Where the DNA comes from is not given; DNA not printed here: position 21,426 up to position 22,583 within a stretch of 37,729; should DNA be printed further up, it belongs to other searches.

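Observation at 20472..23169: No integrase, but a TA module, a repeat array and an ATPase/RHH pair: possible episomal phage-plasmid lifestyle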

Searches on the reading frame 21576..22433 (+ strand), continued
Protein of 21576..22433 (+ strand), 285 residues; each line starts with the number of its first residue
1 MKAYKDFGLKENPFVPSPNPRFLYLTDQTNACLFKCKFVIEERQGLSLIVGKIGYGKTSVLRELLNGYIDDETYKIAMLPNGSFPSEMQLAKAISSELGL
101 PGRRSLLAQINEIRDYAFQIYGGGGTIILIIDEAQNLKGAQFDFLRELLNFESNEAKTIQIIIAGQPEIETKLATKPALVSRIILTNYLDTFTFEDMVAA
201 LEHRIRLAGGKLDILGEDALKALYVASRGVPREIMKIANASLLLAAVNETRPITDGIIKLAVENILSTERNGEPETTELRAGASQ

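Call 56: search_protein_families(library=pfam, proteins=[L018:1251-2297:+, L019:1160-2263:+, L021:10767-11531:+, L022:10758-11891:+, L024:10758-11888:+, L020:1636-2700:+, L028:5546-6445:+], max_evalue=0.01)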
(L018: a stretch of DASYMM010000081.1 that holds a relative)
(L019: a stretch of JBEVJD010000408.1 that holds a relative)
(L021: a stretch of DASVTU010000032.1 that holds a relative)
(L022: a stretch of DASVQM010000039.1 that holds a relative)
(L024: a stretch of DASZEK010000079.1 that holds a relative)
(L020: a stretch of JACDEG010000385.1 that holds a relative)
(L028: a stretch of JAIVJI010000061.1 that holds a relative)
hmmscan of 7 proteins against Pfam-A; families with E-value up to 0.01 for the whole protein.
L018:1251-2297:+ (348 aa): 2 families
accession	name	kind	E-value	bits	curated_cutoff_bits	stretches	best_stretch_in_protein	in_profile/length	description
PF04492.19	Phage_rep_O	-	0.00022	22.1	28.7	1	113-194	8-90/95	Bacteriophage replication protein O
PF13730.12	HTH_36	-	0.009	16.2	25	0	128-183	2-55/55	Helix-turn-helix domain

L019:1160-2263:+ (367 aa): 0 families

L021:10767-11531:+ (254 aa): 2 families
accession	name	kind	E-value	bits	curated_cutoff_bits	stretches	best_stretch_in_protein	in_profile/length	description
PF04492.19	Phage_rep_O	-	0.00012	23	28.7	1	83-162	6-86/95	Bacteriophage replication protein O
PF13730.12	HTH_36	-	0.003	17.8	25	1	107-153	9-53/55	Helix-turn-helix domain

L022:10758-11891:+ (377 aa): 2 families
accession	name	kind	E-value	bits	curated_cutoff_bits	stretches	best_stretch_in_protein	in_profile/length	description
PF15324.11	TALPID3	-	0.0065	14.8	27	1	20-60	997-1037/1261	Hedgehog signalling target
PF24217.1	DUF7436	-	0.0095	16.3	34.2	0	243-297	13-67/153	Family of unknown function (DUF7436)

L024:10758-11888:+ (376 aa): 0 families

L020:1636-2700:+ (354 aa): 5 families
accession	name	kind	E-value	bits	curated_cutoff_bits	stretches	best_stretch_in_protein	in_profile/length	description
PF04492.19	Phage_rep_O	-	2.5e-05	25.2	28.7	1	119-202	7-91/95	Bacteriophage replication protein O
PF13730.12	HTH_36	-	0.00014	22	25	1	135-190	2-55/55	Helix-turn-helix domain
PF12802.13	MarR_2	-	0.00095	19.7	27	1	166-192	26-52/61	MarR family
PF09339.16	HTH_IclR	-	0.0017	18.5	22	1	161-192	19-50/52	IclR helix-turn-helix domain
PF01978.25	TrmB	-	0.0039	17.4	25.6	1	166-194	28-56/68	Sugar-specific transcriptional regulator TrmB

L028:5546-6445:+ (299 aa): 2 families
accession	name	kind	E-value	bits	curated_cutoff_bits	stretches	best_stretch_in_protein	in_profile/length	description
PF04492.19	Phage_rep_O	-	0.00025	22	28.7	1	137-216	7-87/95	Bacteriophage replication protein O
PF12802.13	MarR_2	-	0.0012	19.4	27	1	183-214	25-56/61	MarR family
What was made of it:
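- Phage_rep_O is also the top hit for four more distant partners (call 56).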

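Call 69: search_dna_similar(query=window:21576-22433:+, collection=plasmids, mode=protein, max_rows=20, max_evalue=0.00001)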
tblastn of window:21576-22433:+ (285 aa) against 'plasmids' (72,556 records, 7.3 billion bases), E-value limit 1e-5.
Records with a match: 81; places in all: 94; records where one place covers at least 80% of the query: 74.
Best place of each record, by identity: <60% 81.
By first word of the organism name: Streptomyces 10; Rhodococcus 9; Mycobacterium 6; Roseobacter 4; Nitratidesulfovibrio 4; Thioclava 4; Geobacillus 3; Rhodovulum 3; Jannaschia 2; Ruegeria 2; and 32 more.
By predicted mobility (MOB-suite, as given by PLSDB): non-mobilizable 58; mobilizable 20; conjugative 3.
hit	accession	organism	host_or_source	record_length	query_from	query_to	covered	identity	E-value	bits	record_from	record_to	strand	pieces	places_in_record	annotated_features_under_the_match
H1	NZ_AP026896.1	Aeromonas caviae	Microbe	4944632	7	259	89%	32.9%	3e-26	115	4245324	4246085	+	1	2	none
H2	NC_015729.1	Roseobacter litoralis Och 149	seaweed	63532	7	275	94%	30.9%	1e-24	110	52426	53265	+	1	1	AAA family ATPase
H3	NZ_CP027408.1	Roseobacter denitrificans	Environment,seaweed, Enteromorpha linza ...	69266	7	275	94%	30.5%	8e-24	108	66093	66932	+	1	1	AAA family ATPase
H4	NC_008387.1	Roseobacter denitrificans OCh 114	-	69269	7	275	94%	30.5%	8e-24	108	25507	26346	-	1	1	AAA family ATPase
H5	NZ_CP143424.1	Roseobacter litoralis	Fucus vesiculosus var. spiralis,cell ...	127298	7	270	93%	31.1%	6e-24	108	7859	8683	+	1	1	AAA family ATPase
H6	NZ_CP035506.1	Haematobacter massiliensis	single cell,human skin swab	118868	7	264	91%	31.2%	5e-20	97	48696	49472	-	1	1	AAA family ATPase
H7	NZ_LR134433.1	Legionella adelaidensis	environmental,Cooling tower water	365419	5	269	93%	30.3%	1e-12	75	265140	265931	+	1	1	AAA family ATPase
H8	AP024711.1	Leptolinea sp. HRD-7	-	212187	1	280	98%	28.3%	2e-25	112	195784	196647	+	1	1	hypothetical protein (x2)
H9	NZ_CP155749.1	Sphingomonas parapaucimobilis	Chinese cabbage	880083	7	247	85%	32.7%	1e-19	96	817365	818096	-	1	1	AAA family ATPase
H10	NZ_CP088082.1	Ideonella dechloratans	Cell culture,Activated sludge, ...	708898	4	270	94%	29.1%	2e-20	99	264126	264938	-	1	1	AAA family ATPase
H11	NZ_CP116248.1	Nitratidesulfovibrio vulgaris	swine finishing facility waste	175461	7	254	87%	31.2%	2e-20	98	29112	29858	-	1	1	XrtA/PEP-CTERM system-associated ATPase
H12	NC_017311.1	Nitratidesulfovibrio vulgaris RCH1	-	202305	7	254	87%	31.2%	2e-20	98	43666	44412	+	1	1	XrtA/PEP-CTERM system-associated ATPase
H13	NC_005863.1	Nitratidesulfovibrio vulgaris str. Hildenborough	-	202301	7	254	87%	31.2%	2e-20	98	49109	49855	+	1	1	XrtA/PEP-CTERM system-associated ATPase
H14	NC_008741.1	Nitratidesulfovibrio vulgaris DP4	-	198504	7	254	87%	31.2%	3e-20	98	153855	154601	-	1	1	XrtA/PEP-CTERM system-associated ATPase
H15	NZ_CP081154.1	Aliiroseovarius sp. M344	-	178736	7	278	95%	28.4%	7e-22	102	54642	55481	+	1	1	AAA family ATPase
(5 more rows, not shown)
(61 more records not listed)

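Call 71: get_annotated_region(hit=H8, flank=4000)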
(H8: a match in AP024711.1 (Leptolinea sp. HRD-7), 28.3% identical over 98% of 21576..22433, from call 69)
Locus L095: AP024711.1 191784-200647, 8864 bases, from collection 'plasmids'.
description: Leptolinea sp. HRD-7 plasmid HRD7plasmid DNA, complete genome
organism: Leptolinea sp. HRD-7 (NCBI taxid 2830982)
taxonomy: Bacteria; Chloroflexota; Anaerolineae; Anaerolineales; Anaerolineaceae; Leptolinea; Leptolinea sp. HRD-7
host: -; source: -; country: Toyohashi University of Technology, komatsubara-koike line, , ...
typing (MOB-suite, as given by PLSDB): non-mobilizable
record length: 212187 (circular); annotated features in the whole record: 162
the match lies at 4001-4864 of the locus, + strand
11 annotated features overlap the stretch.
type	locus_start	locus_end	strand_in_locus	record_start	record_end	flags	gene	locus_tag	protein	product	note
CDS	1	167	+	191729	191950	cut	-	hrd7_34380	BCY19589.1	hypothetical protein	-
CDS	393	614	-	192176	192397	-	-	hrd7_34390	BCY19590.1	hypothetical protein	-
CDS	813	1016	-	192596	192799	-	-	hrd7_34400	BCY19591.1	hypothetical protein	-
CDS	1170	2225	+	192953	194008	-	-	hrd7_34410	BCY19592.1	hypothetical protein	-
CDS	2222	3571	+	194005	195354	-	-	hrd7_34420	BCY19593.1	hypothetical protein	-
CDS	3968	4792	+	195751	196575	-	-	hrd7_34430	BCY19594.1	hypothetical protein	-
CDS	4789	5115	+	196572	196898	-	-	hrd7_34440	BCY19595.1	hypothetical protein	-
CDS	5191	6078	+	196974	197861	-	-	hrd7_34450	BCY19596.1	hypothetical protein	-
CDS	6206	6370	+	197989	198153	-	-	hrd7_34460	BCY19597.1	hypothetical protein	-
CDS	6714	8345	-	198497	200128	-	-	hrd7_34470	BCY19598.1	hypothetical protein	-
CDS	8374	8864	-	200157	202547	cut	-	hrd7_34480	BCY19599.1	hypothetical protein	-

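Call 72: get_annotated_region(hit=H2, flank=4000)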
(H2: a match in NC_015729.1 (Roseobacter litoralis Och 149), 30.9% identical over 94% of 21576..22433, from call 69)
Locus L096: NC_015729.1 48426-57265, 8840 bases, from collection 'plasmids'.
description: Roseobacter litoralis Och 149 plasmid pRLO149_63, complete sequence
organism: Roseobacter litoralis Och 149 (NCBI taxid 391595)
taxonomy: Bacteria; Pseudomonadota; Alphaproteobacteria; Rhodobacterales; Roseobacteraceae; Roseobacter; Roseobacter litoralis; Roseobacter litoralis Och 149
host: -; source: seaweed; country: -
typing (MOB-suite, as given by PLSDB): non-mobilizable
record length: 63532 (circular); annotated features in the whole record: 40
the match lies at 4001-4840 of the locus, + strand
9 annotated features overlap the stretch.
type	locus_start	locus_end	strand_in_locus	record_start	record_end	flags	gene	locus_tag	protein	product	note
CDS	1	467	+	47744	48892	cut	-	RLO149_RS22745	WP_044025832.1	right-handed parallel beta-helix repeat-containing protein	-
CDS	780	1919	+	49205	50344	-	-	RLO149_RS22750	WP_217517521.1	O-antigen ligase family protein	GO:0009103 - lipopolysaccharide biosynthetic process [Evidence IEA]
CDS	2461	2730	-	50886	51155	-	tnpA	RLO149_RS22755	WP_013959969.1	IS200/IS605 family transposase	-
CDS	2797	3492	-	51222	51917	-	-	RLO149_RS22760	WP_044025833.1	sugar transferase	-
CDS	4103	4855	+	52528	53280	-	-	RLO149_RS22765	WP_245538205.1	AAA family ATPase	-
CDS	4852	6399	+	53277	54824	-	-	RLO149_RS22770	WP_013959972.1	chain-length determining protein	-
CDS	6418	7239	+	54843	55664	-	-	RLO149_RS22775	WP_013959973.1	CpsD/CapB family tyrosine-protein kinase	-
CDS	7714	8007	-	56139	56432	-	-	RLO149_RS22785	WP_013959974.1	transposase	GO:0006313 - DNA transposition [Evidence IEA]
CDS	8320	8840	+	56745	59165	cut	-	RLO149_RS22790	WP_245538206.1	tetratricopeptide repeat protein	-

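Call 73: search_protein_families(library=ncbifam, proteins=[window:21576-22433:+, L014:10812-11573:+], max_evalue=0.01)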
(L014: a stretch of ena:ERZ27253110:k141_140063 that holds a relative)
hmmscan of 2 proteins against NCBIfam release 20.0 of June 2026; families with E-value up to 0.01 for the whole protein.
window:21576-22433:+ (285 aa): 2 families
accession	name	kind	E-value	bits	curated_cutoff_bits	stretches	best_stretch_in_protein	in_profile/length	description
TIGR03015.1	pepcterm_ATPase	hypoth_equivalog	8.2e-40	136.9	324.5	1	7-259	6-260/269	XrtA/PEP-CTERM system-associated ATPase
TIGR02881.1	spore_V_K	equivalog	0.00042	19.4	422.95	1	122-206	106-192/261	stage V sporulation protein K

L014:10812-11573:+ (253 aa): 1 family
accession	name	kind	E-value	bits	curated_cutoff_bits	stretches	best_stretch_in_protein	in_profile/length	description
TIGR01610.1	phage_O_Nterm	equivalog_domain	0.0004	20.8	45.5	1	114-177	23-88/95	phage replication protein O, N-terminal domain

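Call 74: search_protein_families(library=padloc, proteins=[window:21576-22433:+], max_evalue=0.01)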
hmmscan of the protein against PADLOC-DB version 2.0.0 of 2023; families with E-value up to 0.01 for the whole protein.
window:21576-22433:+ (285 aa): 3 families
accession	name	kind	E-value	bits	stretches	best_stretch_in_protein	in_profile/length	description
PDLC04140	mad8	-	9.7e-05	20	0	124-179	190-245/314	mads_8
PDLC04678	PDC-M49A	-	0.00027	17.3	1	44-78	237-271/681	-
PDLC01738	TnsC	-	0.0035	14.7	1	108-181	116-183/283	TnsC_0_V-K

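Call 83: search_protein_families(library=phrogs, proteins=[L002:3646-5025:+, L002:5093-5590:+, L002:5686-7263:+, L002:7368-10730:+, L004:12052-12828:+, L004:12821-13477:+, L004:14171-15364:+, L004:15442-16431:+, L004:6319-7110:+, L004:5631-6239:+], max_evalue=0.001)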
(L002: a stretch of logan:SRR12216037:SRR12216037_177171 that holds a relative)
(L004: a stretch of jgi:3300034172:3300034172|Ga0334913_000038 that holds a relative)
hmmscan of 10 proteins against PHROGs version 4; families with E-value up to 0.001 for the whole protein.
L002:3646-5025:+ (459 aa): 0 families

L002:5093-5590:+ (165 aa): 0 families

L002:5686-7263:+ (525 aa): 0 families

L002:7368-10730:+ (1120 aa): 0 families

L004:12052-12828:+ (258 aa): 0 families

L004:12821-13477:+ (218 aa): 0 families

L004:14171-15364:+ (397 aa): 0 families

L004:15442-16431:+ (329 aa): 0 families

L004:6319-7110:+ (263 aa): 0 families

L004:5631-6239:+ (202 aa): 0 families
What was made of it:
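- Tried and rejected: PHROG scans of neighbours in L002 and L004 gave no hits, so those contexts stay dark (call 83).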
